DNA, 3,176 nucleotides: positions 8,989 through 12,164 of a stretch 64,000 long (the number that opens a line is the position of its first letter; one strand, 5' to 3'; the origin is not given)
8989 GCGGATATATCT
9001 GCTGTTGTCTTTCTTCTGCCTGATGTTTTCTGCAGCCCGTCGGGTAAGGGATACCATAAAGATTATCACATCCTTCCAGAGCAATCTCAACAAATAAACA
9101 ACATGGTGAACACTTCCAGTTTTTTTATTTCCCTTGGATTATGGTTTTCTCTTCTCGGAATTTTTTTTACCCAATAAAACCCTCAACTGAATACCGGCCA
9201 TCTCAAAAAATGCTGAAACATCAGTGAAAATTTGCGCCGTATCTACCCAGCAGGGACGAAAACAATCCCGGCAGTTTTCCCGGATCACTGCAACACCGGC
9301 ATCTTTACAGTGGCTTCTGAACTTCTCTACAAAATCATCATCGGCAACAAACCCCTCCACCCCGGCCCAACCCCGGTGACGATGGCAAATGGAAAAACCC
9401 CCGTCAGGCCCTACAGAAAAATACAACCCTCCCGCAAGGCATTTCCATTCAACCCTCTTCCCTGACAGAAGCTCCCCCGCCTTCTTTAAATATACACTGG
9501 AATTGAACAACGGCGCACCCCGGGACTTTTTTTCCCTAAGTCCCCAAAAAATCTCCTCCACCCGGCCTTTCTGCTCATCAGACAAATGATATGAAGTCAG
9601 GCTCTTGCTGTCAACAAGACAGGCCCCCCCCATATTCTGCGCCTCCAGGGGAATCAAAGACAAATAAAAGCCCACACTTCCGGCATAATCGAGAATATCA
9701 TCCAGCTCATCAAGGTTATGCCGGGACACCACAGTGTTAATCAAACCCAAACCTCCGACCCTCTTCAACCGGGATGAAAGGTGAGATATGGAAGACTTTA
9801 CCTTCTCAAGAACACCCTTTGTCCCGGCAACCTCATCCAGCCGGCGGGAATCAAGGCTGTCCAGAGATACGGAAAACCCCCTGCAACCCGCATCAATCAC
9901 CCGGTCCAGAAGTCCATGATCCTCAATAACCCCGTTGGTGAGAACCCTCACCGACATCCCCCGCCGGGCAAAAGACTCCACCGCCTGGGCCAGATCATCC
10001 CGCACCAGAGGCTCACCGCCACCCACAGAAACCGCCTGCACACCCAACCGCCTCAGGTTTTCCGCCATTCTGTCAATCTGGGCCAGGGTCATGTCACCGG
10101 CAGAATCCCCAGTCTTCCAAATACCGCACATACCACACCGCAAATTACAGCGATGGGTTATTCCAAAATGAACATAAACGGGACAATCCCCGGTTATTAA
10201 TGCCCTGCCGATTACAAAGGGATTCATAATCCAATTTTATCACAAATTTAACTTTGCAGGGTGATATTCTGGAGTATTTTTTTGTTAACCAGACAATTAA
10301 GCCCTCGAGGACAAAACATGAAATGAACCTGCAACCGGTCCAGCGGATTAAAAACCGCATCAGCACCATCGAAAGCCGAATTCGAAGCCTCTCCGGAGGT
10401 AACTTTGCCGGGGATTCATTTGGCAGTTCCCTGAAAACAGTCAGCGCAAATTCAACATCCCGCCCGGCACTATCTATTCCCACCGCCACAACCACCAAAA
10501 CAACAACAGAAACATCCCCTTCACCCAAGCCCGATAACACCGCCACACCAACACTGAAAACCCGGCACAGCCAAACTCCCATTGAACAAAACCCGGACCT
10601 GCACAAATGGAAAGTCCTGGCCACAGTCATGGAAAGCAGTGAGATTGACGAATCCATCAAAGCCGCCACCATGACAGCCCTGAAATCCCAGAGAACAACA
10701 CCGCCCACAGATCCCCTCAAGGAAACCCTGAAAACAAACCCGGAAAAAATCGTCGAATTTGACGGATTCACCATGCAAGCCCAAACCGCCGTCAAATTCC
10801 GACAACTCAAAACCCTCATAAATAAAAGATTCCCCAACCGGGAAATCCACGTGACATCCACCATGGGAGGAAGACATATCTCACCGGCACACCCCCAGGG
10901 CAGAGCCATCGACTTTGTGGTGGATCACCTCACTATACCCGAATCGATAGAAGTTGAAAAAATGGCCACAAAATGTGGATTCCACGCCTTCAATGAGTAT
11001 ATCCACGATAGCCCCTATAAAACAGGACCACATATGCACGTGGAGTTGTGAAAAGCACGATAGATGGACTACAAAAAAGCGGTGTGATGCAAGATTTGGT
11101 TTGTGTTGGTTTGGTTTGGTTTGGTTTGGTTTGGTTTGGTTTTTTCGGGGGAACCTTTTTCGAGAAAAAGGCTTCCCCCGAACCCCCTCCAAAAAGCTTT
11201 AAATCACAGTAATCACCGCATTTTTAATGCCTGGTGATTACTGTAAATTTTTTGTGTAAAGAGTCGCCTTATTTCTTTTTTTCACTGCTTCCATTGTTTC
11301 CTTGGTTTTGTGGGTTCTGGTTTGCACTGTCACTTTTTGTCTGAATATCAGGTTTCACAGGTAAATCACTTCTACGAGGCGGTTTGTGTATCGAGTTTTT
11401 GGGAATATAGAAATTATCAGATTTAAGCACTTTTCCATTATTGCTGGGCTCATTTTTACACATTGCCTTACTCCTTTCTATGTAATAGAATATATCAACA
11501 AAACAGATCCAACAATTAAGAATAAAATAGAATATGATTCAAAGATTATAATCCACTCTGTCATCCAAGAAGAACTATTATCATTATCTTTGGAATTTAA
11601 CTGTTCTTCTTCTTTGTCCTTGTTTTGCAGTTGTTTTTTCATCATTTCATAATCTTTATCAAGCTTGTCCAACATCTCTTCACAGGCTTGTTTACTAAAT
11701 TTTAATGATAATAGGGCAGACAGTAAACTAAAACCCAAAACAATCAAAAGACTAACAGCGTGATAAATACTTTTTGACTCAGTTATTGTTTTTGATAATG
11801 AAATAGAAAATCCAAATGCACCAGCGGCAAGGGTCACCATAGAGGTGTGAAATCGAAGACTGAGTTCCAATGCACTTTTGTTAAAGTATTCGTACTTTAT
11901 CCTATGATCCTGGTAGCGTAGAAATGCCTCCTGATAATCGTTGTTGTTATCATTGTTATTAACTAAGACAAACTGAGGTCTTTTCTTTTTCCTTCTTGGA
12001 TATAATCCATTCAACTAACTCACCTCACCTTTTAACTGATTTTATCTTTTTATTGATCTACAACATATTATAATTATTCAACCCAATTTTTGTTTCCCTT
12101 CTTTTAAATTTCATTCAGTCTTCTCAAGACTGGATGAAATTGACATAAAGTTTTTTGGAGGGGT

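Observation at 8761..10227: Radical-SAM enzyme with SPASM/twitch-like C-terminal region, co-operonic with a cysteine-less IscA/HesB-fold protein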

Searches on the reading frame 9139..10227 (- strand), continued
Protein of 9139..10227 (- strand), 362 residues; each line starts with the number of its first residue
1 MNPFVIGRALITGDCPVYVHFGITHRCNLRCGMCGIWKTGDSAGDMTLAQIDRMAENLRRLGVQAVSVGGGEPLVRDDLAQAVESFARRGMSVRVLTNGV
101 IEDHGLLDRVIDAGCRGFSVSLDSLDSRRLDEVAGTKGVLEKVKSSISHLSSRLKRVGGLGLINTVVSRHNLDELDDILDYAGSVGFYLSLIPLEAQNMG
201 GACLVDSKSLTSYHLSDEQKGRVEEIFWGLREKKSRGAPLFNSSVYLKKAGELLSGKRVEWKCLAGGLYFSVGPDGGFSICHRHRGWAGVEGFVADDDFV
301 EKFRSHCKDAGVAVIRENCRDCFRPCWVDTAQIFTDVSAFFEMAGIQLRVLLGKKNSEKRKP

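Call 78: search_protein_families(library=pfam, proteins=[L007:9-1925:+, L007:2493-3845:-, L007:3952-5595:+, L007:8565-9986:+, L008:913-2220:+, L008:2221-3315:+, L008:3382-4152:-, L008:4219-5802:-, L008:8333-9031:+], max_evalue=0.01)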
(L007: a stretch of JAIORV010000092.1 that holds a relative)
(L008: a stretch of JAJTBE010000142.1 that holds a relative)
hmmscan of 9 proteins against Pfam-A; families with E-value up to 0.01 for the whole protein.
L007:9-1925:+ (638 aa): 9 families
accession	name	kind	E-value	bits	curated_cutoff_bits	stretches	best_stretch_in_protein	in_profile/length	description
PF00580.27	UvrD-helicase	-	8.8e-71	239.2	23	1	5-279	1-271/271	UvrD/REP helicase N-terminal domain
PF13361.12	UvrD_C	-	3.5e-43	148.8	25.6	1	284-615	2-349/350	UvrD-like helicase C-terminal domain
PF13245.12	AAA_19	-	5.3e-19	69.2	25.1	1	9-262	1-132/134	AAA domain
PF13538.12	UvrD_C_2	-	1.1e-09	38.5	27.4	1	554-611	3-51/52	UvrD-like helicase C-terminal domain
PF01443.25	Viral_helicase1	-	1.5e-06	28.6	21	1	532-610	164-225/228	Viral superfamily 1 RNA helicase core domain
PF13604.12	AAA_30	-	0.00024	21.3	27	1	5-70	2-67/191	AAA domain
PF13086.12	AAA_11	-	0.0018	18.5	27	1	5-76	2-83/257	AAA domain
PF13087.12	AAA_12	-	0.0058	16.7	27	0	542-610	138-189/195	AAA domain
PF00270.35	DEAD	-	0.0097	16.1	26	0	10-74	5-70/167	DEAD/DEAH box helicase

L007:2493-3845:- (450 aa): 11 families
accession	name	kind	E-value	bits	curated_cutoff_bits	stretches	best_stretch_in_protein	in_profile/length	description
PF13026.12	DUF3887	-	1.3e-17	64.7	31.8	1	40-126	3-90/91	Protein of unknown function (DUF3887)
PF00326.27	Peptidase_S9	-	8.4e-12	45.5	22.6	2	207-284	10-87/213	Prolyl oligopeptidase family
PF01738.24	DLH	-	3.3e-10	40.4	21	2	165-293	3-129/217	Dienelactone hydrolase family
PF12146.15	Hydrolase_4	-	2.3e-07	30.8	27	1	200-415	20-232/239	Serine aminopeptidase, S33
PF12697.13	Abhydrolase_6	-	5.8e-06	27.6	26.3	1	179-394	1-188/217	Alpha/beta hydrolase family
PF12695.13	Abhydrolase_5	-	7.2e-05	23.1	27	1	245-315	39-109/164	Alpha/beta hydrolase family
PF00561.26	Abhydrolase_1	-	8.1e-05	22.8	25.8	1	177-299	1-109/245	alpha/beta hydrolase fold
PF20408.4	Abhydrolase_11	-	0.00012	22.3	27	0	178-290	4-104/193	Alpha/beta hydrolase domain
PF20434.5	BD-FAE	-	0.00034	20.6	26.8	0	171-272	8-100/215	BD-FAE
PF07859.19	Abhydrolase_3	-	0.0046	17.2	25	0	241-285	48-95/210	alpha/beta hydrolase fold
PF07819.20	PGAP1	-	0.0086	16.3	24.3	0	228-273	57-103/233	PGAP1-like alpha/beta domain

L007:3952-5595:+ (547 aa): 3 families
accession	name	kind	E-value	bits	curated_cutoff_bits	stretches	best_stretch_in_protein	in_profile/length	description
PF19864.5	Radical_SAM_N2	-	3.7e-47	160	29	1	55-204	1-151/151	Radical SAM proteins, N-terminal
PF04055.27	Radical_SAM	-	1.1e-21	78.2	29.5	1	259-417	1-166/166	Radical SAM superfamily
PF02310.24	B12-binding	-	3.6e-07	30.5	32.1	1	103-176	51-120/121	B12 binding domain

L007:8565-9986:+ (473 aa): 1 family
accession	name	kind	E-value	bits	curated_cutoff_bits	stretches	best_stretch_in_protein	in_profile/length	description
PF01554.23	MatE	-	2.5e-64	216.3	24.9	2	270-431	1-161/161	MatE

L008:913-2220:+ (435 aa): 6 families
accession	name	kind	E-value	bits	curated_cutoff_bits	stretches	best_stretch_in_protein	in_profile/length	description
PF13181.12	TPR_8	-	4e-05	23.9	25.7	1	321-352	2-33/34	Tetratricopeptide repeat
PF13428.12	TPR_14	-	0.00014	22.7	23.5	0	326-353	7-34/44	Tetratricopeptide repeat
PF07719.23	TPR_2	-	0.00032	21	27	1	322-352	3-33/34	Tetratricopeptide repeat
PF13176.12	TPR_7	-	0.0037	17.7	27.9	0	323-353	2-34/36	Tetratricopeptide repeat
PF14559.12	TPR_19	-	0.0042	17.8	25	0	299-352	4-57/68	Tetratricopeptide repeat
PF00412.28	LIM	-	0.0073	17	22.9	0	2-31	27-55/58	LIM domain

L008:2221-3315:+ (364 aa): 1 family
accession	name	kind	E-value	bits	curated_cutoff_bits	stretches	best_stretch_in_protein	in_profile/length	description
PF10023.15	Aminopep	-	3.6e-79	266.9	25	1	35-351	2-318/322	Putative aminopeptidase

L008:3382-4152:- (256 aa): 1 family
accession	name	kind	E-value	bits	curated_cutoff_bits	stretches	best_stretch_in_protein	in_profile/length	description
PF01510.30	Amidase_2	-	1.3e-15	58.3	26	1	95-208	4-124/131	N-acetylmuramoyl-L-alanine amidase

L008:4219-5802:- (527 aa): 4 families
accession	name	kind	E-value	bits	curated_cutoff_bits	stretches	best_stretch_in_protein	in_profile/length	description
PF02872.23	5_nucleotid_C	-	3e-31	109.1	23.6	1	339-481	1-149/158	5'-nucleotidase, C-terminal domain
PF00149.33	Metallophos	-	9.2e-13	49.5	21.5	1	48-261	1-190/191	Calcineurin-like phosphoesterase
PF09587.15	PGA_cap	-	4.4e-12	46.5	27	1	112-275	62-245/255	Bacterial capsule synthesis protein PGA_cap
PF13277.11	YmdB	-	2.7e-05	24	27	1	119-262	49-178/253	YmdB-like protein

L008:8333-9031:+ (232 aa): 0 families

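Call 81: search_protein_families(library=phrogs, proteins=[window:9139-10227:-], max_evalue=0.01)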
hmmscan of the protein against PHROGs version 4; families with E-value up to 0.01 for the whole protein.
window:9139-10227:- (362 aa): 6 families
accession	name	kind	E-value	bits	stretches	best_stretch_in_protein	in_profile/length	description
phrog_1802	-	other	6.1e-08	33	1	21-292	48-330/556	radical SAM domain-containing protein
phrog_15140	-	other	6.6e-05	23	1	23-184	93-254/366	radical SAM domain-containing protein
phrog_21308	-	other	6.9e-05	22.1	1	19-101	415-502/735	radical SAM domain-containing protein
phrog_2076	-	moron, auxiliary metabolic gene and host takeover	0.00058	20.4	1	25-102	39-125/247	QueE-like radical SAM domain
phrog_16999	-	other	0.0014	19.3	1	14-92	8-86/288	Fe-S oxidoreductase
phrog_13987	-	other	0.0039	17.6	1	19-103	17-105/274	radical SAM domain-containing protein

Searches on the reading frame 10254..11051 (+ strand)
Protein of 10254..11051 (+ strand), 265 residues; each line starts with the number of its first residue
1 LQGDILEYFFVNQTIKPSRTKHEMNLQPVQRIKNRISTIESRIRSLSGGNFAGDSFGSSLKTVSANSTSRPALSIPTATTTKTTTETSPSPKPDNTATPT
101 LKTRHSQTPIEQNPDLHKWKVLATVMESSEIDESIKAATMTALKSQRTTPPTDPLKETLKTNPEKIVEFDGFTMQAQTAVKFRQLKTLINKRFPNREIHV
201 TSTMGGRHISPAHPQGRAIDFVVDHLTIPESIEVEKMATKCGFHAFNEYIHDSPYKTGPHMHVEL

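Call 3: search_protein_families(library=pfam, proteins=[window:10254-11051:+], max_evalue=1)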
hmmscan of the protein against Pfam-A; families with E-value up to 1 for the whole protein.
window:10254-11051:+ (265 aa): 2 families
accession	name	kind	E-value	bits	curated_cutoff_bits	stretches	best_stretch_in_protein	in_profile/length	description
PF24359.1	DUF7515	-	0.23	12.2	27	1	214-252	18-56/85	Domain of unknown function (DUF7515)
PF14356.11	DUF4403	-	0.43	9.6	28.3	1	135-210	216-285/425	Domain of unknown function (DUF4403)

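Call 4: search_protein_families(library=ncbifam, proteins=[window:10254-11051:+], max_evalue=1)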
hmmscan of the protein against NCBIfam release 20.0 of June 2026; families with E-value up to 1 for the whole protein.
window:10254-11051:+ (265 aa): 0 families

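Call 78: search_protein_families(library=pfam, proteins=[window:10323-11051:+], max_evalue=0.01)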
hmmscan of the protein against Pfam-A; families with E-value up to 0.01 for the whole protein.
window:10323-11051:+ (242 aa): 0 families

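Call 80: search_solved_structures(query=window:10323-11051:+, max_evalue=10, show_alignments=2)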
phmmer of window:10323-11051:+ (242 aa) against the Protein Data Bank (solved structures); distinct sequences matched with E-value up to 10: 2.
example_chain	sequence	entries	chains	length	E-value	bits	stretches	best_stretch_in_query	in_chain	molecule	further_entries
2inc_C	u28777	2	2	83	0.28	14.3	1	197-233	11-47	TouB protein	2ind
1t0q_C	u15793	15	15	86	0.29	14.2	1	197-233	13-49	touB | Toluene, o-xylene monooxygenase oxygenase subunit;gamma | Toluene o-xylene monooxygenase component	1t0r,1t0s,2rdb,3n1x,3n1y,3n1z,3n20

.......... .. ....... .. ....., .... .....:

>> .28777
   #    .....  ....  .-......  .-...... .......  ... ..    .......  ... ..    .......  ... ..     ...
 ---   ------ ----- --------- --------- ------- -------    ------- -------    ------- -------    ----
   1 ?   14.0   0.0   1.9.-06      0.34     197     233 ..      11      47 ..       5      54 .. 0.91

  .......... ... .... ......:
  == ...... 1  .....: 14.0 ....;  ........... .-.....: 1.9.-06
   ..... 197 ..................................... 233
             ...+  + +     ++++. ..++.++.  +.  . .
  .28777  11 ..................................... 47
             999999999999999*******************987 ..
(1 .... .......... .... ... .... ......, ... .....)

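Call 81: search_protein_families(library=phrogs, proteins=[window:10323-11051:+], max_evalue=0.01)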
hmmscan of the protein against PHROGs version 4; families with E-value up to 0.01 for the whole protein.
window:10323-11051:+ (242 aa): 0 families
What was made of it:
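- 10323..11051 (+): Divergently transcribed gene of unknown family, also found divergent to the radical-SAM gene in two other loci. A possible but unproven associate. No hit in Pfam, NCBIfam, PHROGs or PDB (calls 3, 4, 78, 80, 81).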

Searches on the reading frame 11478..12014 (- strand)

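Call 3: search_protein_families(library=pfam, proteins=[window:11478-12014:-], max_evalue=1)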
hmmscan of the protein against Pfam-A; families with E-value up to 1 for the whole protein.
window:11478-12014:- (178 aa): 7 families
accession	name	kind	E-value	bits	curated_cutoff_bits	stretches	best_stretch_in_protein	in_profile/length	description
PF11166.13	DUF2951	-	0.00034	21.2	26.7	1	97-157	23-78/98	Protein of unknown function (DUF2951)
PF12299.13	DUF3627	-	0.0018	18.8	20.9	1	5-42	15-50/93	Protein of unknown function (DUF3627)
PF24838.2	8xMP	-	0.0029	17.9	30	1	56-169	25-133/136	Octameric membrane protein family (8xMP)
PF00499.25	Oxidored_q3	-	0.0074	16.5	33.2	1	67-167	53-138/146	NADH-ubiquinone/plastoquinone oxidoreductase chain 6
PF13858.11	DUF4199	-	0.0083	17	32.3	1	71-171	61-154/165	Protein of unknown function (DUF4199)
PF20303.3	YLATT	-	0.035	14.4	26.7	1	83-120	64-101/107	YEATS-Like-Associating Three TM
PF13038.11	DUF3899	-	0.074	13.9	23.4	1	125-177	36-84/88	Domain of unknown function (DUF3899)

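Call 4: search_protein_families(library=ncbifam, proteins=[window:11478-12014:-], max_evalue=1)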
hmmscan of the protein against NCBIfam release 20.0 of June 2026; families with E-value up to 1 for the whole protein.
window:11478-12014:- (178 aa): 1 family
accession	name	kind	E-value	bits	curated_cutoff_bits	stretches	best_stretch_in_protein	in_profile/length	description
NF041002.1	pilin_ComGF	equivalog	0.57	10.4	80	1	87-149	11-71/139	competence type IV pilus minor pilin ComGF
